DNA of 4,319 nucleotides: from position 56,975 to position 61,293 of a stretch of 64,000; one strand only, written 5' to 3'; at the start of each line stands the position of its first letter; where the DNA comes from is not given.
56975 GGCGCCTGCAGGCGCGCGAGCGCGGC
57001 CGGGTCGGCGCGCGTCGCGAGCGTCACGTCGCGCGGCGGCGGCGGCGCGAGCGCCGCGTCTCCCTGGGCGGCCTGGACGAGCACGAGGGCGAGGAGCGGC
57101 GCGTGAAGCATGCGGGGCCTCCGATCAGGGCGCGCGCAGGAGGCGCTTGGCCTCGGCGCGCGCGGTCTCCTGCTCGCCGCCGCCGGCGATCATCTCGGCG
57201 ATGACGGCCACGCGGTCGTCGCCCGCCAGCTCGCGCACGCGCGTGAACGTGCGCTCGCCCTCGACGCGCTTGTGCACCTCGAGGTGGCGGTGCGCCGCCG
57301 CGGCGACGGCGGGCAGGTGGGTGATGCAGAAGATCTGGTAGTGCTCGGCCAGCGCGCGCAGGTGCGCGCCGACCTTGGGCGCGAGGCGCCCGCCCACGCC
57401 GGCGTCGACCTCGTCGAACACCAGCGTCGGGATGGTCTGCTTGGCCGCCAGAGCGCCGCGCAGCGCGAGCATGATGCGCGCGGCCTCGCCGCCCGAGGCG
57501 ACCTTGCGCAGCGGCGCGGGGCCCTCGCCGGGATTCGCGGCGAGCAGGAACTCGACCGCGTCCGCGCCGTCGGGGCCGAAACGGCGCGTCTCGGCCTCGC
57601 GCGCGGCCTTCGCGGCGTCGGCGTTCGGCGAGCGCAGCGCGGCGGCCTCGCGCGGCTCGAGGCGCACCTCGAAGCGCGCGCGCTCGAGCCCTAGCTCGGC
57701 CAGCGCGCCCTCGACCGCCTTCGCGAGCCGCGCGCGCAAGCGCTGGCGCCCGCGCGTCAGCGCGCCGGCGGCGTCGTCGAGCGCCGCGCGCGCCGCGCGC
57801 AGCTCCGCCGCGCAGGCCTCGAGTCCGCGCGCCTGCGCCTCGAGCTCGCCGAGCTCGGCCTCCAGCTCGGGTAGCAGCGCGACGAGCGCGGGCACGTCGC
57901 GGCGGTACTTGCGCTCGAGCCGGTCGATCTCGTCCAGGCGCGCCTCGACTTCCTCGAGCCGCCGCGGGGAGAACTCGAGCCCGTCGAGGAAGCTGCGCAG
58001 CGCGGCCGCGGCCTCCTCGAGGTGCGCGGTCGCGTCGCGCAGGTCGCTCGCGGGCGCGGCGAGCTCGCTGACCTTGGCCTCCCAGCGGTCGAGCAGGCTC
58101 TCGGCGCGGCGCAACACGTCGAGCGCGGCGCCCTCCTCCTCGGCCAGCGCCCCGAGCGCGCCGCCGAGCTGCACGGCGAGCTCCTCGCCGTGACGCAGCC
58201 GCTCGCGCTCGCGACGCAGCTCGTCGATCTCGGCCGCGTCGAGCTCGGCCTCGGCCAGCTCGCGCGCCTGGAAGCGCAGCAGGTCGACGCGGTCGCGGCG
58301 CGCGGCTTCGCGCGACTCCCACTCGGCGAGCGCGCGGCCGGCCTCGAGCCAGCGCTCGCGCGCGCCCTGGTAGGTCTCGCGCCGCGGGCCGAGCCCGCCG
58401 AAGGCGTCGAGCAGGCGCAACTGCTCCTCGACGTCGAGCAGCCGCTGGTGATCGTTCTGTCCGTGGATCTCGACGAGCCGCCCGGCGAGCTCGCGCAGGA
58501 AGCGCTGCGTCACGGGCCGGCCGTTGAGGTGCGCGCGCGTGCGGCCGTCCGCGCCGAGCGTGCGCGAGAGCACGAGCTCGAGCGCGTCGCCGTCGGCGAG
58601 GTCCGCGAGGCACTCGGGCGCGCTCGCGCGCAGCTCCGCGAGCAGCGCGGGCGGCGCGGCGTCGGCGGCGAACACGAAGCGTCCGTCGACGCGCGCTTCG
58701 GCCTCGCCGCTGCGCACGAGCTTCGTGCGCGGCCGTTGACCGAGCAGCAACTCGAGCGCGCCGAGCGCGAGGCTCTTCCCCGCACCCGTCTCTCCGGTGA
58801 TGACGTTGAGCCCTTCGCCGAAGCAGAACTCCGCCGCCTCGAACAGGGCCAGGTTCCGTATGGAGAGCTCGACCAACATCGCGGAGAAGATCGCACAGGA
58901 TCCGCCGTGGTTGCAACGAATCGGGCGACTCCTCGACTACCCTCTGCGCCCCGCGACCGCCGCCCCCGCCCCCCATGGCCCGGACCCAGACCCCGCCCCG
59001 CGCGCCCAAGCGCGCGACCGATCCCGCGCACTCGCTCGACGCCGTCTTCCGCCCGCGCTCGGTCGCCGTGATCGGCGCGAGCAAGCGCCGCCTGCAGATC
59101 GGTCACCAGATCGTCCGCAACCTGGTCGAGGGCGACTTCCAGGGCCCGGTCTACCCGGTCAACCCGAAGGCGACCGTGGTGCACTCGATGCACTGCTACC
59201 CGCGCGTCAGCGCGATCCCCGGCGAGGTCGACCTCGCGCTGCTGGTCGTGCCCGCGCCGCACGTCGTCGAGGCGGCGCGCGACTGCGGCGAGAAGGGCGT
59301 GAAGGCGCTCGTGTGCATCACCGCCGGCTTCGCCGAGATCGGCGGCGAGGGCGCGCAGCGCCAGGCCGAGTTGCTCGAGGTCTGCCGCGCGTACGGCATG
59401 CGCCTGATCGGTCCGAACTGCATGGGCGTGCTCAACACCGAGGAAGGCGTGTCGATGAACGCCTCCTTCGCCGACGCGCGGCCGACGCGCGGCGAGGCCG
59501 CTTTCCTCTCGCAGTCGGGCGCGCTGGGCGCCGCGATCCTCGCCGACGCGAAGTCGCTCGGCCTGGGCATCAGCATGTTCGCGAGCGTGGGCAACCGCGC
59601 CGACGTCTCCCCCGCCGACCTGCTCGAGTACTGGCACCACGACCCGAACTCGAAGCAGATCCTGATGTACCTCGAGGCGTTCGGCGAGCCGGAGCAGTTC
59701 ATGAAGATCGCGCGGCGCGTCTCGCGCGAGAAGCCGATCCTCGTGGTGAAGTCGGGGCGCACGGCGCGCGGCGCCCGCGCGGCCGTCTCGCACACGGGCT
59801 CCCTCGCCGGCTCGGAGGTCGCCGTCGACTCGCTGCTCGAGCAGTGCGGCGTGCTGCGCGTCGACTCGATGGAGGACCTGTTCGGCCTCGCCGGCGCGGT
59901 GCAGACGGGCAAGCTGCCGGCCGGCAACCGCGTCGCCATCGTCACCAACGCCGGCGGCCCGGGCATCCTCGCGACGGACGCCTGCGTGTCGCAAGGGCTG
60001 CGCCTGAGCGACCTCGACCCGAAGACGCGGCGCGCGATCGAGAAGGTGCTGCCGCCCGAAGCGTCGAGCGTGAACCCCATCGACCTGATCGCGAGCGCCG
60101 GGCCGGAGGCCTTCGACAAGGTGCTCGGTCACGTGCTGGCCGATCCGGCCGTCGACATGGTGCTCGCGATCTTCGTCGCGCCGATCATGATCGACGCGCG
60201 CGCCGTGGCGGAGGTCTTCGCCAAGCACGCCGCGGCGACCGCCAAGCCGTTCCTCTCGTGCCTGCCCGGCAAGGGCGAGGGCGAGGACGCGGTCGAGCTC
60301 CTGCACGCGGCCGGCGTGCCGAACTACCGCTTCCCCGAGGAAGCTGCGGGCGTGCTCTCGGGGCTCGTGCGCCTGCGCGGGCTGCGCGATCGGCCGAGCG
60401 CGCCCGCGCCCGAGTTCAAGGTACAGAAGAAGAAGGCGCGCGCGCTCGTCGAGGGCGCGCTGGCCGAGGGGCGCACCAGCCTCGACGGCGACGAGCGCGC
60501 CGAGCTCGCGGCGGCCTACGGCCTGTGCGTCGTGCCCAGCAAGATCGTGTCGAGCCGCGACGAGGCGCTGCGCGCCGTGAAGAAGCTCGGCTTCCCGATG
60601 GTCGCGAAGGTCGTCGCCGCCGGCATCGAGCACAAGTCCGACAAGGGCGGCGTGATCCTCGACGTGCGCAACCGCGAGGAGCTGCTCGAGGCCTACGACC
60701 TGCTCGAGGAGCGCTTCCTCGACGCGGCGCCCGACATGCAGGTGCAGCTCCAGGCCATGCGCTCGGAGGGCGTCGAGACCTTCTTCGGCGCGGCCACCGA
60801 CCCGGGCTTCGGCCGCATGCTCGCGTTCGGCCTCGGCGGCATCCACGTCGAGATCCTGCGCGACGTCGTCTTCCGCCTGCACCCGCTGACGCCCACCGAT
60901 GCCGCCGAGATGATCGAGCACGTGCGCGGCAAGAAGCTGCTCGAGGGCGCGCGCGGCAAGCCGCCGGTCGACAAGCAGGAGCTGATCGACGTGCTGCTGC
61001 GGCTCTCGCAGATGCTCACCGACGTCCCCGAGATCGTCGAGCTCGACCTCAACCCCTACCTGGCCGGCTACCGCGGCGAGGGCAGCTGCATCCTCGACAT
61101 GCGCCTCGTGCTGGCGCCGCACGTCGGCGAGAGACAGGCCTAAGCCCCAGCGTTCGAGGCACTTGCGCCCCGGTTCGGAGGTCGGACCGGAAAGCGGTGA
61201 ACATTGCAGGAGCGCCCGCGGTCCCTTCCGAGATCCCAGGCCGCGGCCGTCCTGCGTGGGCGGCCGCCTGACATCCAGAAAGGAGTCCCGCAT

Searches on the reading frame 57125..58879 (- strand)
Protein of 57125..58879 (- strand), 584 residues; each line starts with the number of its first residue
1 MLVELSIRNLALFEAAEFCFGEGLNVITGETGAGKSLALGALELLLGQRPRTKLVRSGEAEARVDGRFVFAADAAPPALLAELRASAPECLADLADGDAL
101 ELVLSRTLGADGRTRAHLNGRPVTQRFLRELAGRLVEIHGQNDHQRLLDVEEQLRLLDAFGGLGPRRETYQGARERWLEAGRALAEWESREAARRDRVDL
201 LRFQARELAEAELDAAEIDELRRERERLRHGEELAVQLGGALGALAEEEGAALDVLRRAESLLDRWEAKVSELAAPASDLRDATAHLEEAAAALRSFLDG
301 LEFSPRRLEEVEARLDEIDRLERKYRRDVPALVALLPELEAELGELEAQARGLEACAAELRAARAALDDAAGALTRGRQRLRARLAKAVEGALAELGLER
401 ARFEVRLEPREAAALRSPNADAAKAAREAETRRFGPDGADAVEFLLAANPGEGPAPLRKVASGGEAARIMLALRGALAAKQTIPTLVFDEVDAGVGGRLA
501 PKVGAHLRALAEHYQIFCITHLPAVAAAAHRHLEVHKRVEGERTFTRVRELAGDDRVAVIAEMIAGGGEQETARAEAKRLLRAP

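Call 7: search_protein_families(library=pfam, proteins=[window:57125-58879:-], max_evalue=0.001)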
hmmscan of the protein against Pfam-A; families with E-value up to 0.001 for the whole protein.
window:57125-58879:- (584 aa): 4 families
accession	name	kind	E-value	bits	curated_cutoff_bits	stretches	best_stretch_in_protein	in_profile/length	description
PF02463.25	SMC_N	-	6.2e-17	62.2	40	1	2-540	2-216/220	RecF/RecN/SMC N terminal domain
PF13476.12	AAA_23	-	1.3e-08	36.1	27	1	4-57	1-54/201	AAA domain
PF13304.12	AAA_21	-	3.7e-05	24.4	27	0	24-62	1-43/304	AAA domain, putative AbiEii toxin, Type IV TA system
PF13401.12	AAA_22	-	0.00086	20.1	27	0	21-61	4-33/130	AAA domain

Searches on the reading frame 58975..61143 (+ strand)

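Call 7: search_protein_families(library=pfam, proteins=[window:58975-61143:+], max_evalue=0.001)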
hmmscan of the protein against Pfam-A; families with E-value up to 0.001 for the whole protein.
window:58975-61143:+ (722 aa): 5 families
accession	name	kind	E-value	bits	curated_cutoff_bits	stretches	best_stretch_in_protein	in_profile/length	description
PF13549.11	ATP-grasp_5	-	2.6e-65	220.3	27.6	1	495-713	2-221/221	ATP-grasp domain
PF13607.11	Succ_CoA_lig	-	7.4e-51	172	27.4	1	172-307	1-136/138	Succinyl-CoA ligase like flavodoxin domain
PF13380.12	CoA_binding_2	-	5e-26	91.9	22.8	1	28-154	1-115/116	CoA binding domain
PF19045.5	Ligase_CoA_2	-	8.9e-18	65.3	23.7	1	320-457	1-143/162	Ligase-CoA domain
PF02629.25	CoA_binding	-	1.3e-14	55.2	22.3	1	27-118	3-97/97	CoA binding domain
